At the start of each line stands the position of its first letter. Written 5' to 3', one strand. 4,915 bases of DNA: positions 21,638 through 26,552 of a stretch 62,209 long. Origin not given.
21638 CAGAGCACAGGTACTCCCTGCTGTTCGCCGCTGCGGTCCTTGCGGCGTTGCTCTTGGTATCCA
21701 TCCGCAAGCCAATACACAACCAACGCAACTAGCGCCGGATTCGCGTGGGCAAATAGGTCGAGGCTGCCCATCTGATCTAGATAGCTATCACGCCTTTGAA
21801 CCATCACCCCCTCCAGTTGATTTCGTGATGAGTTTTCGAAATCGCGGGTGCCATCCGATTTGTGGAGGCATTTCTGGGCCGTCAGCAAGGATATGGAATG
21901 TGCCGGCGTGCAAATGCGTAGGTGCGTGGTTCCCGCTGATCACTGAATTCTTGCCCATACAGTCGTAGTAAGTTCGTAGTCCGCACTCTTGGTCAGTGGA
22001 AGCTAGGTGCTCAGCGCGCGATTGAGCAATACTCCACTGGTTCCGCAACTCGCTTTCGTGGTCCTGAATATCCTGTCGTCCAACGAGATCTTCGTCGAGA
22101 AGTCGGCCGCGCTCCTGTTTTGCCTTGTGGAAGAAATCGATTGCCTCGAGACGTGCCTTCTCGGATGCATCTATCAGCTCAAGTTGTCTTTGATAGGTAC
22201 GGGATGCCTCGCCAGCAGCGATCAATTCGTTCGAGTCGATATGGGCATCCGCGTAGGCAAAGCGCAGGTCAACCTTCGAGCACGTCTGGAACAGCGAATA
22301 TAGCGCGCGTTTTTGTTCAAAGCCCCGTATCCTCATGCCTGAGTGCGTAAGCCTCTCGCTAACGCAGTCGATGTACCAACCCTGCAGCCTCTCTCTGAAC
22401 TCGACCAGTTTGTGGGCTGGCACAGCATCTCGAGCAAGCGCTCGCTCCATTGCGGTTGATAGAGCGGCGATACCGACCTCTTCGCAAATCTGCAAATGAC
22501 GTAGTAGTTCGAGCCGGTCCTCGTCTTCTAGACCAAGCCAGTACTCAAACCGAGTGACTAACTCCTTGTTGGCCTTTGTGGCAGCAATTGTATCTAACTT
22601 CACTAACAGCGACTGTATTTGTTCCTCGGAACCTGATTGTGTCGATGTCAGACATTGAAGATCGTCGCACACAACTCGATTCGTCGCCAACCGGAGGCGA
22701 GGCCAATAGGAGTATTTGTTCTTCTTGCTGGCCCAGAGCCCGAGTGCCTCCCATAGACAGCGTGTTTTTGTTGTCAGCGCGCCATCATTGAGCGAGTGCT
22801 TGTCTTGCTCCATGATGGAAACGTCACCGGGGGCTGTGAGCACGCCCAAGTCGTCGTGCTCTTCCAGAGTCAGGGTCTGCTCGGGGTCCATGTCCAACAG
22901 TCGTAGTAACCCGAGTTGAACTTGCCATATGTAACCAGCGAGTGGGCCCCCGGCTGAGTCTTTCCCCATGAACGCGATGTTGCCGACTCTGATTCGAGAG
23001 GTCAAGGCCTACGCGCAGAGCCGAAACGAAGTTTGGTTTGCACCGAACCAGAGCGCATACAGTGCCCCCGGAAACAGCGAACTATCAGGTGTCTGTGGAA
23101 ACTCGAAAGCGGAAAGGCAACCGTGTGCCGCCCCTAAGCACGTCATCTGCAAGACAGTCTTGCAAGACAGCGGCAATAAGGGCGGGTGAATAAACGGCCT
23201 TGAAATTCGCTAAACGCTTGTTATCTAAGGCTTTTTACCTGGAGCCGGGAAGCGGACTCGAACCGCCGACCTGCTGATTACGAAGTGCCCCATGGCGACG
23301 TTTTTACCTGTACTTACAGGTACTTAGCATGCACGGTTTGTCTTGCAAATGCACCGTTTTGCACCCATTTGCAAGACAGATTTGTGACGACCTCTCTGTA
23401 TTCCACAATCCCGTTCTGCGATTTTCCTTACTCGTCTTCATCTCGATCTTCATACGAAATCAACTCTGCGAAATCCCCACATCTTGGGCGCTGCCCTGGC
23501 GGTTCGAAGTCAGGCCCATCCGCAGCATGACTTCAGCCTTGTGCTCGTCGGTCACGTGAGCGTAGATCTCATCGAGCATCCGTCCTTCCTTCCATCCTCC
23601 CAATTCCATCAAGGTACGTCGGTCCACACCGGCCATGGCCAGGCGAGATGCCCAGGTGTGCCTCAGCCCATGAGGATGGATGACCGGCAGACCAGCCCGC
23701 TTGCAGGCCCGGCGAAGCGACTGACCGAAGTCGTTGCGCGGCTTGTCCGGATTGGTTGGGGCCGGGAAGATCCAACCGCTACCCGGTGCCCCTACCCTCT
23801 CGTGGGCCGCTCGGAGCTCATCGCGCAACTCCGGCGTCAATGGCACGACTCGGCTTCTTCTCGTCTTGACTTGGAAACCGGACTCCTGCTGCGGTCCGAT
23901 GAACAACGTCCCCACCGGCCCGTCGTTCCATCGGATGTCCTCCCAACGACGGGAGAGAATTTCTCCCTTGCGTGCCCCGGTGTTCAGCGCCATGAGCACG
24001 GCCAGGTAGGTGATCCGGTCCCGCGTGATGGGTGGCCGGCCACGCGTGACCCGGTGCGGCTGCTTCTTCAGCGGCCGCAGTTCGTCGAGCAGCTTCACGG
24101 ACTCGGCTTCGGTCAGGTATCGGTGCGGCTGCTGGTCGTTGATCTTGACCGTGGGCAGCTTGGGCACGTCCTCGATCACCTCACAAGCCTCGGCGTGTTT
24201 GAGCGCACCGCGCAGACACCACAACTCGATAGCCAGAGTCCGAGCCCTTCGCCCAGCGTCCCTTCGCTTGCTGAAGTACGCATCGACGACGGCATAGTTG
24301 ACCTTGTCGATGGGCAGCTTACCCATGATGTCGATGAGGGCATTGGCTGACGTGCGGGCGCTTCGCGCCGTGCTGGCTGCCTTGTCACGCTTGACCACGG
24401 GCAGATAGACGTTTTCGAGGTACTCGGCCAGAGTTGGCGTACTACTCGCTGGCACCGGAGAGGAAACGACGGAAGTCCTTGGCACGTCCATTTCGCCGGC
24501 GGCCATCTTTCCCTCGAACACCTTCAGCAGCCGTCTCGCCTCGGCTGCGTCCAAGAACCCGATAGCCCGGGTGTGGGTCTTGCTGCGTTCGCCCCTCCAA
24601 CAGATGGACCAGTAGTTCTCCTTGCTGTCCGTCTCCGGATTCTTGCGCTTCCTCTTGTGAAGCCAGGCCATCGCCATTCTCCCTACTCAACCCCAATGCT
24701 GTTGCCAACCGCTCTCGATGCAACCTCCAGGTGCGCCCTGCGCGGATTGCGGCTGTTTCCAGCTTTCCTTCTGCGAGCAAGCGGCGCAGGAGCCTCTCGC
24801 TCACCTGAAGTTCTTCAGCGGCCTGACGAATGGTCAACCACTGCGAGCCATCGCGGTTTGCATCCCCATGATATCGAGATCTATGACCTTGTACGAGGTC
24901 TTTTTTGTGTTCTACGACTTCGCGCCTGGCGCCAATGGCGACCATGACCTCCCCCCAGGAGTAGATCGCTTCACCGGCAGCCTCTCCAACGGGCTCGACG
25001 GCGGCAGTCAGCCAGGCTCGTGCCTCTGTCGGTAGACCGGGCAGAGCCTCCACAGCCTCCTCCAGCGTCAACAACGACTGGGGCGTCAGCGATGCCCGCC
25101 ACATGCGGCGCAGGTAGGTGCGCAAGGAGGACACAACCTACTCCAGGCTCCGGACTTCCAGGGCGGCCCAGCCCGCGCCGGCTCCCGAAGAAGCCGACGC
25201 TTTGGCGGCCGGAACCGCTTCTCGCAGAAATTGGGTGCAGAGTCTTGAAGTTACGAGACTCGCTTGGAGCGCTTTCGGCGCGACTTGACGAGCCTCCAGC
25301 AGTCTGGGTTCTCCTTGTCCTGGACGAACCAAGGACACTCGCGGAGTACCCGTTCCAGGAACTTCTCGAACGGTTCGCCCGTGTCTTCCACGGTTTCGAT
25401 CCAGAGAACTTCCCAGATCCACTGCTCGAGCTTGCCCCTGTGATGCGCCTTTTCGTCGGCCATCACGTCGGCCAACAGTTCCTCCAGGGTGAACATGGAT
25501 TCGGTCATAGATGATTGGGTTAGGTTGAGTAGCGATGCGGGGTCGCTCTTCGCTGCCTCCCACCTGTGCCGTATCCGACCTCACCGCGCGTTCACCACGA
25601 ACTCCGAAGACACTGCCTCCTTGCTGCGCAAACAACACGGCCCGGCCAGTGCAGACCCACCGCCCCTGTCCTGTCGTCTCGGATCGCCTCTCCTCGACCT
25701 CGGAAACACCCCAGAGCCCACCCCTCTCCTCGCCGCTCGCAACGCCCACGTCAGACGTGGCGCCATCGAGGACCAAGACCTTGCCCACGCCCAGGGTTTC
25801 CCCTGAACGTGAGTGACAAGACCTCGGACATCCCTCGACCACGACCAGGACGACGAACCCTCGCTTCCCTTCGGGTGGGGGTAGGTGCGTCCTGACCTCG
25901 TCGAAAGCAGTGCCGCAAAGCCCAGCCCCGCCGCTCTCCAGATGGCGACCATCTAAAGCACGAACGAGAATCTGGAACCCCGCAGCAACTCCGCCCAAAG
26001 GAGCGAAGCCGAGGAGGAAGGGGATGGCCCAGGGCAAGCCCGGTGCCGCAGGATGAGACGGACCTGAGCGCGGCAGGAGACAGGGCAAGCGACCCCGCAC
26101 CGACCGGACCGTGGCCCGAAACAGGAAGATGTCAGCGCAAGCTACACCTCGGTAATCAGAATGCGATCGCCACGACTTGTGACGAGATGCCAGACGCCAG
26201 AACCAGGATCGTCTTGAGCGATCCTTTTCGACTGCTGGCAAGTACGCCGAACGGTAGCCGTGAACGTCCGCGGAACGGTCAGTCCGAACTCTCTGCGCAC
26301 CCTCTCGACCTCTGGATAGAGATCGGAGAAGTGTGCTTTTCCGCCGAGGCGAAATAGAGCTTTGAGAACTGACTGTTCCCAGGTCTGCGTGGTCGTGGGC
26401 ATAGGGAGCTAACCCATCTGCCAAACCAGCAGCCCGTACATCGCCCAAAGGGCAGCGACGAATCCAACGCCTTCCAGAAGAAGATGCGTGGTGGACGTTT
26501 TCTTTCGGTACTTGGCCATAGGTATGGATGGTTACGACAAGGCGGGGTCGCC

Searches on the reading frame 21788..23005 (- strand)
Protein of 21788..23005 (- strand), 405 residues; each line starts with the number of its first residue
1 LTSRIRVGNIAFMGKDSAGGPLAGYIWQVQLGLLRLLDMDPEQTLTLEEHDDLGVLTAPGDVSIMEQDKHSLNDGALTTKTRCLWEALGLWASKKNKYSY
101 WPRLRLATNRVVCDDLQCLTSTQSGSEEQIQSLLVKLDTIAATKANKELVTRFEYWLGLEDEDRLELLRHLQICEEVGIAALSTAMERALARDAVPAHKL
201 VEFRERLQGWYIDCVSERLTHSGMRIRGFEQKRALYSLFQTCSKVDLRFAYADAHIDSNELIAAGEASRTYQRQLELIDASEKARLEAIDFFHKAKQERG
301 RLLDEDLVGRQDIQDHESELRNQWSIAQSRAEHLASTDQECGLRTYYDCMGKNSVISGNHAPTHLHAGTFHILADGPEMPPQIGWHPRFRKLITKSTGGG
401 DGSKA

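Call 7: search_protein_families(library=pfam, proteins=[window:21788-23005:-], max_evalue=0.01)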
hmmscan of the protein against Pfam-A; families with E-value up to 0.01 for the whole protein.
window:21788-23005:- (405 aa): 1 family
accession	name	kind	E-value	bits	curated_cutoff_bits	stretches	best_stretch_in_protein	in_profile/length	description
PF20283.3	CTD7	-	1.8e-13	51.2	27.6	1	273-392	3-125/126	C-terminal domain 7 of the ABC-three component (ABC-3C) systems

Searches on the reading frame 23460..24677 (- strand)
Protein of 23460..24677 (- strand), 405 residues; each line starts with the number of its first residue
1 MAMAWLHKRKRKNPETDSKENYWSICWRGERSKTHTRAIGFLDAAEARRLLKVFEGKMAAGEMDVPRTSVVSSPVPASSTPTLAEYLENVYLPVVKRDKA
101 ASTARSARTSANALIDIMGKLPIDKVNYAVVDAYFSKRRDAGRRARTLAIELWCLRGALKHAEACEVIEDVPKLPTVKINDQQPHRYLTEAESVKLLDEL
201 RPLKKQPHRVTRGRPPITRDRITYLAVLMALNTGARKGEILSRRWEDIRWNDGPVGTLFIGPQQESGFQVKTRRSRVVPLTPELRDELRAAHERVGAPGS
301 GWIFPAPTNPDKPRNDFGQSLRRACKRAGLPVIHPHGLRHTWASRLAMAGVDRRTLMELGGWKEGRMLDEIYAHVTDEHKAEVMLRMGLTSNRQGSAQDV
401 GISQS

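Call 7: search_protein_families(library=pfam, proteins=[window:23460-24677:-], max_evalue=0.01)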
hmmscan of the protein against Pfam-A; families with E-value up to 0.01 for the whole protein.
window:23460-24677:- (405 aa): 1 family
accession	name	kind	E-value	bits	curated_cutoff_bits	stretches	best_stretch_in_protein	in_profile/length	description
PF00589.27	Phage_integrase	-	1.2e-28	100.5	27.1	1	223-379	24-172/172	Phage integrase family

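Call 27: search_protein_families(library=ncbifam, proteins=[window:23460-24677:-], max_evalue=0.1)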
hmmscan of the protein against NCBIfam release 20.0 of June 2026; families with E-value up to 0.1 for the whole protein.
window:23460-24677:- (405 aa): 10 families
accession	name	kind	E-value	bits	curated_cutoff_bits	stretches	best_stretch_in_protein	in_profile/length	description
TIGR02225.1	recomb_XerD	equivalog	1.6e-15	57.2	329.6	1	95-384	9-283/290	site-specific tyrosine recombinase XerD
NF001399.0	PRK00283.1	subfamily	6e-15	55.3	279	1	94-384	17-292/300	tyrosine recombinase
NF040815.2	recomb_XerA_Arch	equivalog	1.1e-11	44.8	220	1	102-380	15-259/263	site-specific tyrosine recombinase/integron integrase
TIGR02224.1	recomb_XerC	equivalog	2.3e-09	37.1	335.15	1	100-383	14-285/295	tyrosine recombinase XerC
TIGR02249.1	integrase_gron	subfamily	6.5e-08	32.3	265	1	317-384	242-309/315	integron integrase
NF007370.0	PRK09870.1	subfamily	0.00013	21.7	221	1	299-363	103-168/200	tyrosine-type DNA invertase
NF040693.1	recomb_GmtY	equivalog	0.0025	17.1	340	1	315-355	368-413/441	gamma-mobile-trio recombinase GmtY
NF011946.0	PRK15417.1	equivalog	0.0025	17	435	1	317-382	257-322/337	integron integrase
NF003462.0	PRK05084.1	equivalog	0.0045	15.8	267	1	333-387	303-356/360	tyrosine recombinase XerS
NF007371.0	PRK09871.1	subfamily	0.01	15.3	222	1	223-363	28-163/198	tyrosine-type DNA invertase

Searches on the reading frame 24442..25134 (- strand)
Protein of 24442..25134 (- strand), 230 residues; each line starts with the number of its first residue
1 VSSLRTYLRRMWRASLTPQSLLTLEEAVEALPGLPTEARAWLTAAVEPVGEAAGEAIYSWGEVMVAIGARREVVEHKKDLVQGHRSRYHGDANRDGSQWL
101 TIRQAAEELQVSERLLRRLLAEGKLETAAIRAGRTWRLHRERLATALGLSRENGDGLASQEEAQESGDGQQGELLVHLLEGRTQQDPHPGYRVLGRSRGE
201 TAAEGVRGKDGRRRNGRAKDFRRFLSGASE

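Call 7: search_protein_families(library=pfam, proteins=[window:24442-25134:-], max_evalue=0.01)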
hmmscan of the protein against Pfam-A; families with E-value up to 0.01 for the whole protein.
window:24442-25134:- (230 aa): 2 families
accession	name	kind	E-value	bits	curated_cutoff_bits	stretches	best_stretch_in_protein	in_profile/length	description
PF12728.13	HTH_17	-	2.1e-07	31.5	27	1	99-144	1-44/51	Helix-turn-helix domain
PF00376.29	MerR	-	0.0013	18.9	28.2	1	101-136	1-36/38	MerR family regulatory protein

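Call 103: search_protein_families(library=phrogs, proteins=[window:24442-25134:-], max_evalue=0.001)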
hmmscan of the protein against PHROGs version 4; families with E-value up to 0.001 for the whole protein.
window:24442-25134:- (230 aa): 4 families
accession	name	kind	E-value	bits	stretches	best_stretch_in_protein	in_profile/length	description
phrog_1840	-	integration and excision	9.1e-06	27.1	1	101-163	8-68/90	excisionase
phrog_10045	-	DNA, RNA and nucleotide metabolism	5.6e-05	23.9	1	92-141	13-61/74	HTH DNA binding protein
phrog_2907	-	integration and excision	9.7e-05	23.8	1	98-151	5-61/117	excisionase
phrog_66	-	integration and excision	0.00027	21.7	1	86-143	80-136/412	excisionase and transcriptional regulator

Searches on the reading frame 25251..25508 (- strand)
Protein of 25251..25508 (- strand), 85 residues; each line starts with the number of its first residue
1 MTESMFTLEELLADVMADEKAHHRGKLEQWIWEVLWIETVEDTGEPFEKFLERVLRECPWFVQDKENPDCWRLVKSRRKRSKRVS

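Call 7: search_protein_families(library=pfam, proteins=[window:25251-25508:-], max_evalue=0.01)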
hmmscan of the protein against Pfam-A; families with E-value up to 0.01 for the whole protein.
window:25251-25508:- (85 aa): 0 families

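Call 103: search_protein_families(library=phrogs, proteins=[window:25251-25508:-], max_evalue=0.001)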
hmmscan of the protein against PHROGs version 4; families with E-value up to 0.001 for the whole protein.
window:25251-25508:- (85 aa): 0 families

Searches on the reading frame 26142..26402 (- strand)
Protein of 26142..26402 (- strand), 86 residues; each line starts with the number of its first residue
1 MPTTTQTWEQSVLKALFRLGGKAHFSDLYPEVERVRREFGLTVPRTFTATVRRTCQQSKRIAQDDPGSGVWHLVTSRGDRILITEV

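Call 7: search_protein_families(library=pfam, proteins=[window:26142-26402:-], max_evalue=0.01)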
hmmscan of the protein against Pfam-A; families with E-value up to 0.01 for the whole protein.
window:26142-26402:- (86 aa): 0 families

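Call 103: search_protein_families(library=phrogs, proteins=[window:26142-26402:-], max_evalue=0.001)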
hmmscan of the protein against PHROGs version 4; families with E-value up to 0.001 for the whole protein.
window:26142-26402:- (86 aa): 0 families
